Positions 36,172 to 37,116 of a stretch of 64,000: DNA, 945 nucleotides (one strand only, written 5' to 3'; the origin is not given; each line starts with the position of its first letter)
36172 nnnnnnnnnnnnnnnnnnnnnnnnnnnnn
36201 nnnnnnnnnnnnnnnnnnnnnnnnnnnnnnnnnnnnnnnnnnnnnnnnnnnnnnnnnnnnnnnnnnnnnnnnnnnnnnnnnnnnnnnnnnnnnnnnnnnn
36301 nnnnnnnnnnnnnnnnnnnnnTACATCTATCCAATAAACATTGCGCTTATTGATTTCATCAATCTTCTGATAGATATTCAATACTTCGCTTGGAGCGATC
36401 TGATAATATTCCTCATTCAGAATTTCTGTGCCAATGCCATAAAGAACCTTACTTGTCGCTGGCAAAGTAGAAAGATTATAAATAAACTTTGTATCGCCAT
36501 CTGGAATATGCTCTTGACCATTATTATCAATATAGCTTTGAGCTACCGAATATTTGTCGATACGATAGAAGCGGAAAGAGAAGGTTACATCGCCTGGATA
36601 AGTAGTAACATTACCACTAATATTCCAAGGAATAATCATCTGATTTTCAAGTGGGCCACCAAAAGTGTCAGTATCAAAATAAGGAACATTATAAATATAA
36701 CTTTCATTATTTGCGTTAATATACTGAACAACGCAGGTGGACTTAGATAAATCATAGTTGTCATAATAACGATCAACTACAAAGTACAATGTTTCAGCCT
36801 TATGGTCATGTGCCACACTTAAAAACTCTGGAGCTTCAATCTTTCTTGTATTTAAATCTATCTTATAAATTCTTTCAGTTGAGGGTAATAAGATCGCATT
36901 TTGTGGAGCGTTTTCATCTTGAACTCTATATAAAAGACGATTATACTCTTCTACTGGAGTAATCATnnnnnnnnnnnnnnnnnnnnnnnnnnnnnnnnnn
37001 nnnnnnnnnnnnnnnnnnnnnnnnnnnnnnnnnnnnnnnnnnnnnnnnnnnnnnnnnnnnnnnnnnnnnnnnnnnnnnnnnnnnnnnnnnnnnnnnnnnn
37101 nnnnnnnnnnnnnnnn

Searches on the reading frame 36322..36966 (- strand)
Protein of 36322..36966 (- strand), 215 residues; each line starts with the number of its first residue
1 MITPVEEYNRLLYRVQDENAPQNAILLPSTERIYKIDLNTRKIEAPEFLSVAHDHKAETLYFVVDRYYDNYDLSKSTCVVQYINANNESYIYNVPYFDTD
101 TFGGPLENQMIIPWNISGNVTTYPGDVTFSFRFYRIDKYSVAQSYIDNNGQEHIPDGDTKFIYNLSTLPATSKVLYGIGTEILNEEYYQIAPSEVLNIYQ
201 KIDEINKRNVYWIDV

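Call 39: search_protein_families(library=phrogs, max_evalue=0.001, proteins=[window:36322-36966:-])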
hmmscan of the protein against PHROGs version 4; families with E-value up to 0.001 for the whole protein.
seq(215 aa): 0 families

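Call 65: search_protein_families(library=pfam, max_evalue=0.05, proteins=[window:36322-36966:-])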
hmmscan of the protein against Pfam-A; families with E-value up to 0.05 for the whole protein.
seq(215 aa): 1 family
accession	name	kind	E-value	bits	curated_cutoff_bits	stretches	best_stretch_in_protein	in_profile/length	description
PF17127.10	DUF5106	-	0.028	15.2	28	0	56-102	30-78/151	Domain of unknown function (DUF5106)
